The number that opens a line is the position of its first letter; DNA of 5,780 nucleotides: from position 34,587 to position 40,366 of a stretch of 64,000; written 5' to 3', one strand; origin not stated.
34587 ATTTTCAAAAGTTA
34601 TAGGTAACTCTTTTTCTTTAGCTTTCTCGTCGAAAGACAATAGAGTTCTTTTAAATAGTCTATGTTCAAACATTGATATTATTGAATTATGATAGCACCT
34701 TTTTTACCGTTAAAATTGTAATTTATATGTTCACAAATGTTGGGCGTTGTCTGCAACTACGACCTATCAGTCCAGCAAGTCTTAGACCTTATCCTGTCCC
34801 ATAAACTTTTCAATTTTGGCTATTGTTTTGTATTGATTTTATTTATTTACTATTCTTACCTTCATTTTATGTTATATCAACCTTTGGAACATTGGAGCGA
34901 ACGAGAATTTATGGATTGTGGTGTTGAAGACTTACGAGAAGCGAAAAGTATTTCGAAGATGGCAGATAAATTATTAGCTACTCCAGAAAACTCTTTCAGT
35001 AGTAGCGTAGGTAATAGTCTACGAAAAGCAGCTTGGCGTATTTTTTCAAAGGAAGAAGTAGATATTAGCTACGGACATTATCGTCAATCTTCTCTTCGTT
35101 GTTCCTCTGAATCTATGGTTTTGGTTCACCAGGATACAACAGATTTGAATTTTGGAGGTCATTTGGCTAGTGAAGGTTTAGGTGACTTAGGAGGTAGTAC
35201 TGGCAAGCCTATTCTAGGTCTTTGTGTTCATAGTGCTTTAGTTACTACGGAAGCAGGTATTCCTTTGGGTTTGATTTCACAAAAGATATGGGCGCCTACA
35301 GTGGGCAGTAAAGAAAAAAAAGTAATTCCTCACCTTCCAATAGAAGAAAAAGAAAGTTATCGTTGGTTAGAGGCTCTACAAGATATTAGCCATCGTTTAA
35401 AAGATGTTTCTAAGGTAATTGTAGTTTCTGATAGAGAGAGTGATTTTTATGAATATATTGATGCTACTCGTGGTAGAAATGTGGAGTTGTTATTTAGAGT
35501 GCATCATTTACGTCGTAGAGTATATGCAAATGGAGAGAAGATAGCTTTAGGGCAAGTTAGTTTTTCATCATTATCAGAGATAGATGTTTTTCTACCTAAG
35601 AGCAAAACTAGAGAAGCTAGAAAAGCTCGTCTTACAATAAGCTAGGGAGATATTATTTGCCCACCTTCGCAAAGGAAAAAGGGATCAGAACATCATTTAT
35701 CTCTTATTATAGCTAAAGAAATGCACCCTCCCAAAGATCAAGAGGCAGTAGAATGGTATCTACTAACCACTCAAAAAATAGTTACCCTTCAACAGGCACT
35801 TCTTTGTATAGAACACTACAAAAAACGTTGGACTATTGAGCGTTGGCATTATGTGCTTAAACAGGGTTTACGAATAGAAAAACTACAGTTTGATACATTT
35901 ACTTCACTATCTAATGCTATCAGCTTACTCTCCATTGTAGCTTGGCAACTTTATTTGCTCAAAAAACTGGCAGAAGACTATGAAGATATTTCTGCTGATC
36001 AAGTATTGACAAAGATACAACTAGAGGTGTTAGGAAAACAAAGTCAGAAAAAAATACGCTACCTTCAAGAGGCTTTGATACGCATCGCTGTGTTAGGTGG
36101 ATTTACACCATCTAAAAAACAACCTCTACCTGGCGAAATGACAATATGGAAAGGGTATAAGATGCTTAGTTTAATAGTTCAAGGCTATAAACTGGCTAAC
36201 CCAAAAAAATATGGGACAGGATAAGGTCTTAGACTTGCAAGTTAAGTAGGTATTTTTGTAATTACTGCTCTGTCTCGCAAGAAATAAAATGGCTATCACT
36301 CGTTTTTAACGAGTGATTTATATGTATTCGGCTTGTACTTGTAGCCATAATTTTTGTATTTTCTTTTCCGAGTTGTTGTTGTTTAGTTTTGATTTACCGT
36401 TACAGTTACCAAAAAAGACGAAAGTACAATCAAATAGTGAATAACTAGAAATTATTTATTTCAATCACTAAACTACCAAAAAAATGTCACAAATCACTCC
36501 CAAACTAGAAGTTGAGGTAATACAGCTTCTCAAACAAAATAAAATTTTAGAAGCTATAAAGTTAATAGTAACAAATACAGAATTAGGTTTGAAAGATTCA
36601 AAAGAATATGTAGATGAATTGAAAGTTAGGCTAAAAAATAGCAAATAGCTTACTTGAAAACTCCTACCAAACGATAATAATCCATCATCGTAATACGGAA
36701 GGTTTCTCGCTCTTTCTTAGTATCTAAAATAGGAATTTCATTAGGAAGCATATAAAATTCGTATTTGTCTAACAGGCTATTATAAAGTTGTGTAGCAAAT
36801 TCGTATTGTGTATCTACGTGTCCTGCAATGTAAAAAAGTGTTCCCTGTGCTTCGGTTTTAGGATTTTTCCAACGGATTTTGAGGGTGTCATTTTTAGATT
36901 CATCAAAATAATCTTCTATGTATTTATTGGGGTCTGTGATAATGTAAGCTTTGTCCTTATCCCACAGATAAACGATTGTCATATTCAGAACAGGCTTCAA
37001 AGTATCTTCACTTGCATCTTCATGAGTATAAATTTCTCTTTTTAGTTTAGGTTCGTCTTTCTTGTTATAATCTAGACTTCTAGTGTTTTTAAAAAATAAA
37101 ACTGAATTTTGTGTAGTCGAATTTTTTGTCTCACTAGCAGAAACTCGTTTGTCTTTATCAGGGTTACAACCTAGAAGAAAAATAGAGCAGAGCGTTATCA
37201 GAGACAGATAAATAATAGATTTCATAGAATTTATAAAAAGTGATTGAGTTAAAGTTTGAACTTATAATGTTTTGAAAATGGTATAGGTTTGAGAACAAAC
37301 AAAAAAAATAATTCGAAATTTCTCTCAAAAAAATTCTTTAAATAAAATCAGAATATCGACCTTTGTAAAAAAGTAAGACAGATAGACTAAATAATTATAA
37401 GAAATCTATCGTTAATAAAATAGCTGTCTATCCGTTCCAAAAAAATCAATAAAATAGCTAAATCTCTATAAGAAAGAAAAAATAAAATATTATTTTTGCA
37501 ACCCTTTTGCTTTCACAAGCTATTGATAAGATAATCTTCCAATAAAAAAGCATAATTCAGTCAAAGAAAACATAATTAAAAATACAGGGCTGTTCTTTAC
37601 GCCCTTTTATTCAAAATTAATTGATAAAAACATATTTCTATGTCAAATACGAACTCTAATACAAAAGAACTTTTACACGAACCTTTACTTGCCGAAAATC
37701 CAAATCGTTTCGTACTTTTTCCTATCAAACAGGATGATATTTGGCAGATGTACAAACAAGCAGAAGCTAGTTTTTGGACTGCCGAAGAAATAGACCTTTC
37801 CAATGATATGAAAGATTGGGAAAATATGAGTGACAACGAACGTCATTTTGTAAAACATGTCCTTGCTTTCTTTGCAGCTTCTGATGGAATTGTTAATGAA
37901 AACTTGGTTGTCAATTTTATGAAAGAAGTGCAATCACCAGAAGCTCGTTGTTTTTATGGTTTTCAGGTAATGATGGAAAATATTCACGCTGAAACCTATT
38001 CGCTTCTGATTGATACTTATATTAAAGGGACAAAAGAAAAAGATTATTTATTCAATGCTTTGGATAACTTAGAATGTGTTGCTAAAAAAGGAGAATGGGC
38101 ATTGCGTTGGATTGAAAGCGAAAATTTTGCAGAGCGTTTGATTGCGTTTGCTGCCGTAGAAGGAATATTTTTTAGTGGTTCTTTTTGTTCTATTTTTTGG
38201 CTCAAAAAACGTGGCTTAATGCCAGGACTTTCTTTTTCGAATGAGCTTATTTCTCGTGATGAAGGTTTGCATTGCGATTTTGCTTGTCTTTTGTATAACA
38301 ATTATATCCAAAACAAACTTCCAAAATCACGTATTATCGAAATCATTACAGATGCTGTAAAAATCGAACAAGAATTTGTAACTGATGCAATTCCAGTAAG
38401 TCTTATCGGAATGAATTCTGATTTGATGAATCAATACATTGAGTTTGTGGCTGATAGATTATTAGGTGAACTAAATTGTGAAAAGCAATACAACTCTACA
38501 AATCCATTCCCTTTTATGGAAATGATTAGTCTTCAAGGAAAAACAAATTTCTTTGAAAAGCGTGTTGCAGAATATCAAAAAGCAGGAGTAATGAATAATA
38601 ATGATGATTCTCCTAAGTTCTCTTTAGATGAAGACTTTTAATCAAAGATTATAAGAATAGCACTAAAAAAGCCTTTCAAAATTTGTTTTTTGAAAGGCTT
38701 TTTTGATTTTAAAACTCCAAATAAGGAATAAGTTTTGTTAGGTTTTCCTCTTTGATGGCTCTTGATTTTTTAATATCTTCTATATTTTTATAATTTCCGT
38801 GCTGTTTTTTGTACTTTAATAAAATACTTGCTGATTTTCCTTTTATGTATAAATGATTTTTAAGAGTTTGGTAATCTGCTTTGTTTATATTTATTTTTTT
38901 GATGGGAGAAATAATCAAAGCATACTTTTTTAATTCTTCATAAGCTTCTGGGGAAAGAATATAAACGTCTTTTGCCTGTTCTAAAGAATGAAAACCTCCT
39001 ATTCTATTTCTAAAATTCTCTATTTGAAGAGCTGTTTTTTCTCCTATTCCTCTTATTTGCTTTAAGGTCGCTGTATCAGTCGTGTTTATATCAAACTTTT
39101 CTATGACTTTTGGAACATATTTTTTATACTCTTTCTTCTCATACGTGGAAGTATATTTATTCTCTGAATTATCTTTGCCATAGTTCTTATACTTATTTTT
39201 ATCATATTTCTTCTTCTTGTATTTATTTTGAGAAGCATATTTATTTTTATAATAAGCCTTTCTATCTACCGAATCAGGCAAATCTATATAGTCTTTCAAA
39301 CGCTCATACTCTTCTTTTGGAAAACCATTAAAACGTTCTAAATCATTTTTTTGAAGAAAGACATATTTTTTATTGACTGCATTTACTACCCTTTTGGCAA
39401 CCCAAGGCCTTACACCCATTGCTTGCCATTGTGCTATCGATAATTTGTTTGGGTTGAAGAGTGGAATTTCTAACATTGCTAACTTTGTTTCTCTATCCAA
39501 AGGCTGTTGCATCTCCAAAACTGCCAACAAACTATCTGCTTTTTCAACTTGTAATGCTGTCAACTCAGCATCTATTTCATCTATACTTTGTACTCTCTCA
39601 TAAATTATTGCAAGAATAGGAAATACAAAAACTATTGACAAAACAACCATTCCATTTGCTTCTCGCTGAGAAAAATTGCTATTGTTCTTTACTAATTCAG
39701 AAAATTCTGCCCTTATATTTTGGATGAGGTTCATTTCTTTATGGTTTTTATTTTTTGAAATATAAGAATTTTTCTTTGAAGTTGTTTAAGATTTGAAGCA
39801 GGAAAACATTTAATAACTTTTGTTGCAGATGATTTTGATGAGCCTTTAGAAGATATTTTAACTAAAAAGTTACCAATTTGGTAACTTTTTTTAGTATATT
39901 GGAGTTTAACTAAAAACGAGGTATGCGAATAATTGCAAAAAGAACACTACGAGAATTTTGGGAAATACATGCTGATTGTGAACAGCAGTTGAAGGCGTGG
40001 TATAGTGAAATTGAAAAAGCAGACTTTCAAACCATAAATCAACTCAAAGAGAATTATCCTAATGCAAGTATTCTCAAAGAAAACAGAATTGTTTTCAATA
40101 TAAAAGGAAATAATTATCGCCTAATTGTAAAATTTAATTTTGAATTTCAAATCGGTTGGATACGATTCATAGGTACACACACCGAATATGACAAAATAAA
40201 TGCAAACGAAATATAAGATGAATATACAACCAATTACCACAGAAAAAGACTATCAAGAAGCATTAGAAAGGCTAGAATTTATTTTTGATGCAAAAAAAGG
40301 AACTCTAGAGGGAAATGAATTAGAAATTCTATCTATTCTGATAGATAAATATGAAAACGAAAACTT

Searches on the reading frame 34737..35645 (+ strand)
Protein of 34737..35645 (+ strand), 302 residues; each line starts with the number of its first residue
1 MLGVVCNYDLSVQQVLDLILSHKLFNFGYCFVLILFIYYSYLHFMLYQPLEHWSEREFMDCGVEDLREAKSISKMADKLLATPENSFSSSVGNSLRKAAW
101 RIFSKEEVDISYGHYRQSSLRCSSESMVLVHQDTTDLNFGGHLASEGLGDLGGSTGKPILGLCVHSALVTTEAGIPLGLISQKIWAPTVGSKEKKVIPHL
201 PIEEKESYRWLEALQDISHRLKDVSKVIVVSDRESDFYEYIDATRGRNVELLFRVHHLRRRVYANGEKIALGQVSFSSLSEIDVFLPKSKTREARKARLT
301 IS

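Call 66: search_protein_families(library=pfam, proteins=[window:34737-35645:+], max_evalue=0.001)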
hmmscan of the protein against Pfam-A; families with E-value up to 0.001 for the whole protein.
window:34737-35645:+ (302 aa): 1 family
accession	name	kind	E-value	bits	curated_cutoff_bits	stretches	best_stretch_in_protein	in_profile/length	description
PF14706.11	Tnp_DNA_bind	-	2.1e-05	24.6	24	1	53-108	2-58/58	Transposase DNA-binding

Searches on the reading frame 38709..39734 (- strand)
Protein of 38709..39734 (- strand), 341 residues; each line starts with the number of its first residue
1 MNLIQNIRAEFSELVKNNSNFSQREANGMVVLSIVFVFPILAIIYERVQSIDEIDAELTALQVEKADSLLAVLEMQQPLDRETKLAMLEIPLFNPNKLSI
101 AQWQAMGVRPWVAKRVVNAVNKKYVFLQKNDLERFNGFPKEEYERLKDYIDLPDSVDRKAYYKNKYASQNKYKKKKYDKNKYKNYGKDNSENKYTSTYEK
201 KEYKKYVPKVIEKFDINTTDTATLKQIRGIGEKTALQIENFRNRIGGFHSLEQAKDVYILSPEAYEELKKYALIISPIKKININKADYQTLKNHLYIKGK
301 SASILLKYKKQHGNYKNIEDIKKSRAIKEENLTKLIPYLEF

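Call 3: search_protein_families(library=pfam, proteins=[window:38709-39734:-])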
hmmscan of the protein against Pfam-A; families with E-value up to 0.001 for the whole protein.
window:38709-39734:- (341 aa): 2 families
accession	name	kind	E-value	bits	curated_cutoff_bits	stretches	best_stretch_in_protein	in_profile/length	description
PF12836.13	HHH_3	-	8.3e-30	103.1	27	2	211-271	3-63/65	Helix-hairpin-helix motif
PF14579.12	HHH_6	-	0.00057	20.5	25.6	0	223-256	26-59/90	Helix-hairpin-helix motif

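Call 22: search_protein_families(library=ncbifam, proteins=[window:38709-39734:-], max_evalue=0.01)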
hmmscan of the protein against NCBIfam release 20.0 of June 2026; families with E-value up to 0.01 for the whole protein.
window:38709-39734:- (341 aa): 3 families
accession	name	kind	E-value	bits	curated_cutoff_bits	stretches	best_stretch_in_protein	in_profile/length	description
TIGR01259.1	comE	subfamily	2.8e-19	69.3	152.35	2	278-339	57-118/120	comEA protein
TIGR00426.1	TIGR00426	subfamily_domain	5.1e-13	48.9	53.1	2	280-334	7-62/69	competence protein ComEA helix-hairpin-helix repeat region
NF037980.1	T2SS_GspK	equivalog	0.0053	16.3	130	0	247-329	179-261/307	type II secretion system minor pseudopilin GspK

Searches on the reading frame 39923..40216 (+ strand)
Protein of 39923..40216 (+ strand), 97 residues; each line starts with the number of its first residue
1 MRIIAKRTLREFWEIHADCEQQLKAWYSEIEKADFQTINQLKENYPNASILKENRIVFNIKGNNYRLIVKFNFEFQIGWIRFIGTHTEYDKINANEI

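Call 22: search_protein_families(library=ncbifam, proteins=[window:39923-40216:+], max_evalue=0.01)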
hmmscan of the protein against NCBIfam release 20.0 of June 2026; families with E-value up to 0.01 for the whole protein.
window:39923-40216:+ (97 aa): 0 families

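Call 66: search_protein_families(library=pfam, proteins=[window:39923-40216:+], max_evalue=0.001)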
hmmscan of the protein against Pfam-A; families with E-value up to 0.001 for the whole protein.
window:39923-40216:+ (97 aa): 1 family
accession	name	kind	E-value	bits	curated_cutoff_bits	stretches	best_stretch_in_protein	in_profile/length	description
PF09907.15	HigB_toxin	-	1.1e-32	112.5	27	1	19-92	1-74/74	HigB_toxin, RelE-like toxic component of a toxin-antitoxin system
